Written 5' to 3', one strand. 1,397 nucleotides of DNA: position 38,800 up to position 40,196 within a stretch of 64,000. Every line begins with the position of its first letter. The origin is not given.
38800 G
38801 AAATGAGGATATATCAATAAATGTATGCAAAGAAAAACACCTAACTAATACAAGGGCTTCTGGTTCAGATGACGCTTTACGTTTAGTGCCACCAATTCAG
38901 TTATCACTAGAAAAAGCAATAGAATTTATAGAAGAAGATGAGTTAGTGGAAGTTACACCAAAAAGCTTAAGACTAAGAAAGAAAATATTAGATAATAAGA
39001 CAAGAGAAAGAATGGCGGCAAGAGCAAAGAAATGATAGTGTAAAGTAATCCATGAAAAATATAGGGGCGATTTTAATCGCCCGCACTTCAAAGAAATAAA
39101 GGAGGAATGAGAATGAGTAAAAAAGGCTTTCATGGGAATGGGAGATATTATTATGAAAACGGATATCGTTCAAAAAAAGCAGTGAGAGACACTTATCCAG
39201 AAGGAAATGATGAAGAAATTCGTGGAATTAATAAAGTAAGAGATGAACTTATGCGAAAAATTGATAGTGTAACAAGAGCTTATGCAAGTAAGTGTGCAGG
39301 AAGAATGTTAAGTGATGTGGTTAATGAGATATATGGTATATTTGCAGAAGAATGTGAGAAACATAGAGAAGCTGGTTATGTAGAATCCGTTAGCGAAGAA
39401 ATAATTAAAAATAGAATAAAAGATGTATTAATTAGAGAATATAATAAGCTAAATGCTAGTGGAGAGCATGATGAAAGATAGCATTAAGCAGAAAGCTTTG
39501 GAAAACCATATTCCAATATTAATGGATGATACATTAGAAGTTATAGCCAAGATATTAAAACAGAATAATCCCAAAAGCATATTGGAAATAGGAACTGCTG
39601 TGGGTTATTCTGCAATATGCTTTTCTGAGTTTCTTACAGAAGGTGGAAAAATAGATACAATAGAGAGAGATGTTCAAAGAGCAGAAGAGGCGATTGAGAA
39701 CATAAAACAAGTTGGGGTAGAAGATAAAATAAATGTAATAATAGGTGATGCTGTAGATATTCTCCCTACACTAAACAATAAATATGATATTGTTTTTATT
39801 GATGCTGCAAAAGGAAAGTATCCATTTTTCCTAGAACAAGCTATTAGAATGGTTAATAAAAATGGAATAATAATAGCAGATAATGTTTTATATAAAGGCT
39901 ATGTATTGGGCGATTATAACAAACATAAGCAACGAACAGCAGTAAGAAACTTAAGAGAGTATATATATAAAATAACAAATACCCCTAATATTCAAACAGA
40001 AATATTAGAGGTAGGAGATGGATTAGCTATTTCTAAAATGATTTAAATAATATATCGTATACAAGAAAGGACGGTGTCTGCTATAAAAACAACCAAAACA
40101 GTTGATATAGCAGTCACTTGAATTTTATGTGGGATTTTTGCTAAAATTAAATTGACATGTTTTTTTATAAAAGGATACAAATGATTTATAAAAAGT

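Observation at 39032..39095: Repeated promoter-plus-hairpin leader module upstream of four unrelated genes, with compensatory base changes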

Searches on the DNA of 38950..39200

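Call 11: search_rna_families(source=window, start=38950, end=39200, threshold=evalue, max_evalue=10)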
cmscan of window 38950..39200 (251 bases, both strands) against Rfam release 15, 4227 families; matches with E-value up to 10: 2.
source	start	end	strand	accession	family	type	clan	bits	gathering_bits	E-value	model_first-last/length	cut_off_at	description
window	39049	39135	-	RF00558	L20_leader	Cis-reg; leader;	-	18.7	58.7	0.18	1-127/127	no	Ribosomal protein L20 leader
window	39105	39171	+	RF00179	GAIT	Cis-reg;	-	18.2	37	0.67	1-71/71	no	GAIT element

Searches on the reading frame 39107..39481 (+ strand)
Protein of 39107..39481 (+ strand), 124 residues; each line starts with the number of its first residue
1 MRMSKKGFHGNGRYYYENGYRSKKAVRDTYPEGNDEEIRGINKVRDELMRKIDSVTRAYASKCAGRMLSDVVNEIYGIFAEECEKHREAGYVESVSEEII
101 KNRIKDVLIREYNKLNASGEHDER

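Call 12: find_encoding_contigs(protein=window:39107-39481:+, flank=3000, max_places=10)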
Protein window:39107-39481:+ (124 aa): 11 contigs read that carry it; 9 places shown.
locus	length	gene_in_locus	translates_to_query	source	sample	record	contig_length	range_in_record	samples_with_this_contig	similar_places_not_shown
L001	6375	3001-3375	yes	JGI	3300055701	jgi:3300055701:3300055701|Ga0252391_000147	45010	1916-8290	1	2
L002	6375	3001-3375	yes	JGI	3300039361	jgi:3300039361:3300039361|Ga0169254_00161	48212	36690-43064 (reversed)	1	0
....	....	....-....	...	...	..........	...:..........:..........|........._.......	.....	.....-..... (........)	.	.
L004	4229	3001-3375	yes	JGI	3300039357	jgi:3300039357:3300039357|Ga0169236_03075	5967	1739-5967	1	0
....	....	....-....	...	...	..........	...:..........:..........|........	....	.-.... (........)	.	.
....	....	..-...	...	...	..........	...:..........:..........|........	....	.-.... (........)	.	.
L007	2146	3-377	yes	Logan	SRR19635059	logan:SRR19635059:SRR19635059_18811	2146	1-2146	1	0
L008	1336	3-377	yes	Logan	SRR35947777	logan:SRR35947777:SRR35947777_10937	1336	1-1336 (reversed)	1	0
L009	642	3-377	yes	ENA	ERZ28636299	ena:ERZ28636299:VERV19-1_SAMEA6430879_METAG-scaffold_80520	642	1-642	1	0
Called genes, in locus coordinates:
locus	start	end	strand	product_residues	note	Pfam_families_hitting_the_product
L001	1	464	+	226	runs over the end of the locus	PF02224:Cytidylate_kin, PF13189:Cytidylate_kin2 (faint)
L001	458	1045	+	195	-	PF01553:Acyltransferase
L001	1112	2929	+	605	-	PF00009:GTP_EFTU, PF01926:MMR_HSR1 (weak), PF22042:EF-G_D2, PF03144:GTP_EFTU_D2, PF00679:EFG_C, PF21018:BipA_C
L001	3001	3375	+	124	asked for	-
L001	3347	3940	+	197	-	PF01596:Methyltransf_3, PF02475:TRM5-TYW2_MTfase (faint), PF01135:PCMT, PF13847:Methyltransf_31 (weak), PF13578:Methyltransf_24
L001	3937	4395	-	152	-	PF06541:ABC_trans_CmpB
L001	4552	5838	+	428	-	PF01136:Peptidase_U32, PF16325:Peptidase_U32_C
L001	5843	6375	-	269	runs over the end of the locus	PF04018:VCA0040-like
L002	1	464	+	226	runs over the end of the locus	PF02224:Cytidylate_kin, PF13189:Cytidylate_kin2 (faint)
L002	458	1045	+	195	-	PF01553:Acyltransferase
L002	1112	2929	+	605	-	PF00009:GTP_EFTU, PF01926:MMR_HSR1 (weak), PF22042:EF-G_D2, PF03144:GTP_EFTU_D2, PF00679:EFG_C, PF21018:BipA_C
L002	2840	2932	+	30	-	-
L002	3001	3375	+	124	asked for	-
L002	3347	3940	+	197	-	PF01596:Methyltransf_3, PF02475:TRM5-TYW2_MTfase (faint), PF01135:PCMT, PF13847:Methyltransf_31 (weak), PF13578:Methyltransf_24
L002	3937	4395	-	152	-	PF06541:ABC_trans_CmpB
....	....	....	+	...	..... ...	-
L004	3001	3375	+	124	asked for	-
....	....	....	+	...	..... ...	-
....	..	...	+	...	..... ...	-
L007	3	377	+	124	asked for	?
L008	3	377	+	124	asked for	?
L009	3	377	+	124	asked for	?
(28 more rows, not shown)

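Call 13: search_protein_families(library=pfam, proteins=[window:39107-39481:+])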
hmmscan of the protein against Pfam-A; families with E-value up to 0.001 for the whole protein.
window:39107-39481:+ (124 aa): 0 families

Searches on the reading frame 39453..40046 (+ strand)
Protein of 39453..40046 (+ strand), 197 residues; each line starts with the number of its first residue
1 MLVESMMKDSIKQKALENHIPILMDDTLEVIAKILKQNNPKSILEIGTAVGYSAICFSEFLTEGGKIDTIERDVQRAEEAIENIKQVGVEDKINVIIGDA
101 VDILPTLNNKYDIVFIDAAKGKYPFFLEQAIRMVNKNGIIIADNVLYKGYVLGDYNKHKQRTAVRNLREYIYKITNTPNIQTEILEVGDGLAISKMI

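Call 13: search_protein_families(library=pfam, proteins=[window:39453-40046:+])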
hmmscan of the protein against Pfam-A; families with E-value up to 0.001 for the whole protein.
window:39453-40046:+ (197 aa): 9 families
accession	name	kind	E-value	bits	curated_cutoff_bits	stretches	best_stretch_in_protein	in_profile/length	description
PF01596.23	Methyltransf_3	-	5.2e-31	108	22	1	29-195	34-202/204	O-methyltransferase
PF13578.12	Methyltransf_24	-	5.4e-12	47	26.3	1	44-145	1-105/105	Methyltransferase domain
PF01135.25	PCMT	-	4.3e-10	40.2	20.3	1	33-141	67-170/210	Protein-L-isoaspartate(D-aspartate) O-methyltransferase (PCMT)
PF13847.12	Methyltransf_31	-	1.5e-06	28.4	27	1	41-156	5-114/145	Methyltransferase domain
PF02475.24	TRM5-TYW2_MTfase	-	2.2e-05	24.9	28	1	31-140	30-133/164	TRM5/TYW2 methyltransferase domain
PF08704.16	GCD14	-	0.00023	21.4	26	1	16-120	17-123/247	tRNA methyltransferase complex GCD14 subunit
PF01189.24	Methyltr_RsmB-F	-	0.00036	20.7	27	1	33-118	2-87/199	16S rRNA methyltransferase RsmB/F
PF03602.21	Cons_hypoth95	-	0.00075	19.7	24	0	69-147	69-149/182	Conserved hypothetical protein 95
PF05430.17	Methyltransf_30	-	0.00085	19.7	22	0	75-118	15-58/124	S-adenosyl-L-methionine-dependent methyltransferase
